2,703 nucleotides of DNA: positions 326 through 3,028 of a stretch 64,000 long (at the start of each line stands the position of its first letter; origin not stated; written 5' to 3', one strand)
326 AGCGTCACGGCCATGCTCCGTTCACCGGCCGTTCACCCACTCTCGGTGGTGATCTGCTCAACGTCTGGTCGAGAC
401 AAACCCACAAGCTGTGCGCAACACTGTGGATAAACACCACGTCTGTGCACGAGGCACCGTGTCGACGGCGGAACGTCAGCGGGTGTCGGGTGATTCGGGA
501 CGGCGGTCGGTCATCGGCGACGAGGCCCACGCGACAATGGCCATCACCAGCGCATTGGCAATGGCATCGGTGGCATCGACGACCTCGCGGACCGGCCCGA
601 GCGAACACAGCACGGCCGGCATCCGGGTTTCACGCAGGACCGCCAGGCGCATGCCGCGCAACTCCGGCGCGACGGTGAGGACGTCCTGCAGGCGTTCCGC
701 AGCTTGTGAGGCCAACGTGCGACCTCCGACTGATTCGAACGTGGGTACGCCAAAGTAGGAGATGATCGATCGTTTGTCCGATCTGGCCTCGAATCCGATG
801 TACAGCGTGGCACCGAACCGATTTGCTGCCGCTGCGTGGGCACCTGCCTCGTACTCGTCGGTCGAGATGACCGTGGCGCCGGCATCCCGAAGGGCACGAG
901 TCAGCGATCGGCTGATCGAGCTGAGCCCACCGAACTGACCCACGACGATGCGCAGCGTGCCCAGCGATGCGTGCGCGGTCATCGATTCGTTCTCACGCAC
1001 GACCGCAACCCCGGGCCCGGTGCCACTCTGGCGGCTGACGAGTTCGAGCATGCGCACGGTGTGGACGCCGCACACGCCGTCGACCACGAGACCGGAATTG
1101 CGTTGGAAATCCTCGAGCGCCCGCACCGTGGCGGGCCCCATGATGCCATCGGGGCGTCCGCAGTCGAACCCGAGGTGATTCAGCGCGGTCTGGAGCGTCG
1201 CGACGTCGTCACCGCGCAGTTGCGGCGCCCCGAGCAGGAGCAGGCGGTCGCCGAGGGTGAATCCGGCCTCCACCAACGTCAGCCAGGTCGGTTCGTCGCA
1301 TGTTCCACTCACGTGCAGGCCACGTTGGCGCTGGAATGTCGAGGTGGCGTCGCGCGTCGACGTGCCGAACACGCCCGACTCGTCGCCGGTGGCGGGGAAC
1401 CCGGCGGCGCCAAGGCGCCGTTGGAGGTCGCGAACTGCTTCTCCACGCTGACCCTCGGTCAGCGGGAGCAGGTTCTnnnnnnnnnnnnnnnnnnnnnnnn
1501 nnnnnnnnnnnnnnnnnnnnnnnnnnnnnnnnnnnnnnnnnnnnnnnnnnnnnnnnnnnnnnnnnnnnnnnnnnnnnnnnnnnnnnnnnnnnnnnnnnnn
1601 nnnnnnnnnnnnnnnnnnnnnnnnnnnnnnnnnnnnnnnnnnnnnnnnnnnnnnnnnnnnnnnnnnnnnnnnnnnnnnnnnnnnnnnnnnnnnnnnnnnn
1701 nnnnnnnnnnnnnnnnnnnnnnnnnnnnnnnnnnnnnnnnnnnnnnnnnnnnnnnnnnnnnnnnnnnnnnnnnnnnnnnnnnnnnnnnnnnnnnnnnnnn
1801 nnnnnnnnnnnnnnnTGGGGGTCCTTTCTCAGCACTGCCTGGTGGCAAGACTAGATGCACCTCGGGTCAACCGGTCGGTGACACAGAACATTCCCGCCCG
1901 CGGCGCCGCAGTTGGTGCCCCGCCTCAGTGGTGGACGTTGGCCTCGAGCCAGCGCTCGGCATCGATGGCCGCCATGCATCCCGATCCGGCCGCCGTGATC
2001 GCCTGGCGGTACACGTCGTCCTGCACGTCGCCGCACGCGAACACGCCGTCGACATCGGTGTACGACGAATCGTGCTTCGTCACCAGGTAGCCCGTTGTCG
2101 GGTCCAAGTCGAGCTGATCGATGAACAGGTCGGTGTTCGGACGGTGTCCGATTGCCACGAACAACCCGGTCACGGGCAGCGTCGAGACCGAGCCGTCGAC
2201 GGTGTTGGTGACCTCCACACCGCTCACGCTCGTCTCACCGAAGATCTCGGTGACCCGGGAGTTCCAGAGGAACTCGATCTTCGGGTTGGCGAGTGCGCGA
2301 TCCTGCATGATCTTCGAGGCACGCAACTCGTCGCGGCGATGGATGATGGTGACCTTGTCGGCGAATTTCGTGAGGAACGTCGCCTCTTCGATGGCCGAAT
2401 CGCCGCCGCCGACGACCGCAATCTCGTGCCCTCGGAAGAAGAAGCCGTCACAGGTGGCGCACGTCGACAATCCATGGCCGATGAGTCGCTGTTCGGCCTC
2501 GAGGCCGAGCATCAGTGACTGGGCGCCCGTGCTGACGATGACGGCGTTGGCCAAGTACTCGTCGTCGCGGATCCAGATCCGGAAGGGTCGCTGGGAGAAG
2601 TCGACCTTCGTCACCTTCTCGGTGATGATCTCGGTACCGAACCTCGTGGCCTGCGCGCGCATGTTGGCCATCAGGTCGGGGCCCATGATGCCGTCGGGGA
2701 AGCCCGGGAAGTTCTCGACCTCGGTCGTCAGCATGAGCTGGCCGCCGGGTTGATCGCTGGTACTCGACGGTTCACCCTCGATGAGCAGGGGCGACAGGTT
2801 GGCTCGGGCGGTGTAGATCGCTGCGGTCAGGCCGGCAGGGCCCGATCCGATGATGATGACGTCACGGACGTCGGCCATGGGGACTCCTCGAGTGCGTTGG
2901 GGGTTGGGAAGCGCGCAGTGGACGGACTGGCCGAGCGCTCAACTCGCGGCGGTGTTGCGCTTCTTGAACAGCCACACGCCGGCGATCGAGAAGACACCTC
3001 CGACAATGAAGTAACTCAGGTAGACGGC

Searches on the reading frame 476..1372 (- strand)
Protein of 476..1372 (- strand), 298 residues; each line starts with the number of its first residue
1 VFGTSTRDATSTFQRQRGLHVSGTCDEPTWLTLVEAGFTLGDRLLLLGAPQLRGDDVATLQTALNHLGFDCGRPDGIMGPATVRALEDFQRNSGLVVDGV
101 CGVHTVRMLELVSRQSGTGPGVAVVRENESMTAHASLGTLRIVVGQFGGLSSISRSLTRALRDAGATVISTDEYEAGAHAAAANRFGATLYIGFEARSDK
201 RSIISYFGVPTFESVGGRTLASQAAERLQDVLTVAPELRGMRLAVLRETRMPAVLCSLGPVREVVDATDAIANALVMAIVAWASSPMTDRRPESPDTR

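Call 17: search_protein_families(library=pfam, proteins=[window:476-1372:-])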
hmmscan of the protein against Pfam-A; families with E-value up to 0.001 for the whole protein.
window:476-1372:- (298 aa): 1 family
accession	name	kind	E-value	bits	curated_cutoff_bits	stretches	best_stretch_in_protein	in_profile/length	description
PF01471.23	PG_binding_1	-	6.4e-23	81.1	23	2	53-109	1-57/57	Putative peptidoglycan binding domain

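Call 18: find_encoding_contigs(protein=window:476-1372:-, flank=10000, max_places=4)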
Protein window:476-1372:- (298 aa): no gene with exactly this product is on record in the collection.

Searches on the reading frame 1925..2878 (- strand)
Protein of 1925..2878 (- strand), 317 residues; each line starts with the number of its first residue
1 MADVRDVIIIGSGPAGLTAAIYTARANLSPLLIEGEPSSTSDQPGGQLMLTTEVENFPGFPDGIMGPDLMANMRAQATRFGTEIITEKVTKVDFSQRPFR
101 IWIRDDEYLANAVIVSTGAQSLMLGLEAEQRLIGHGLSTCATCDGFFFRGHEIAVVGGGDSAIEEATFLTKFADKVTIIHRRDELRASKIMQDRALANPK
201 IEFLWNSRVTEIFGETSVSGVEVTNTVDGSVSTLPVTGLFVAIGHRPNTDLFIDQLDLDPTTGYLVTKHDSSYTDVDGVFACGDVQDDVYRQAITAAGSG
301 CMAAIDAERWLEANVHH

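Call 17: search_protein_families(library=pfam, proteins=[window:1925-2878:-])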
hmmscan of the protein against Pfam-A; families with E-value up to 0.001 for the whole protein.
window:1925-2878:- (317 aa): 11 families
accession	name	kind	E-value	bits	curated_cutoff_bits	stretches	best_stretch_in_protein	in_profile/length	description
PF07992.20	Pyr_redox_2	-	8.1e-50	170.3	26.1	1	6-300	2-291/291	Pyridine nucleotide-disulphide oxidoreductase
PF00070.33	Pyr_redox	-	4e-21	75.8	22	1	153-224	2-80/82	Pyridine nucleotide-disulphide oxidoreductase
PF13738.12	Pyr_redox_3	-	3.7e-20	72.8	30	1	8-283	1-305/305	Pyridine nucleotide-disulphide oxidoreductase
PF01266.30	DAO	-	3.8e-10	40.3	27.9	1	6-49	1-47/353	FAD dependent oxidoreductase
PF00890.30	FAD_binding_2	-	1.3e-07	31.7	20.4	1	6-41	1-38/414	FAD binding domain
PF03486.20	HI0933_like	-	6.7e-07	29.4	50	1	6-37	2-33/244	HI0933-like protein Rossmann domain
PF01946.23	Thi4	-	3.9e-06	26.7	26.2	1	5-40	18-54/235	Thi4 family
PF12831.13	FAD_oxidored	-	6.8e-06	26.1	27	1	6-36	1-31/416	FAD dependent oxidoreductase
PF01134.28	GIDA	-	2.3e-05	24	22.1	0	6-34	1-29/391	Glucose inhibited division protein A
PF13450.12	NAD_binding_8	-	4.1e-05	24.2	21.9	1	9-37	1-29/68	NAD(P)-binding Rossmann-like domain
PF13434.12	Lys_Orn_oxgnase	-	0.00013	21.7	21.3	0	89-185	118-225/339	L-lysine 6-monooxygenase/L-ornithine 5-monooxygenase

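Call 21: find_encoding_contigs(protein=window:1925-2878:-, flank=10000, max_places=4)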
Protein window:1925-2878:- (317 aa): no gene with exactly this product is on record in the collection.
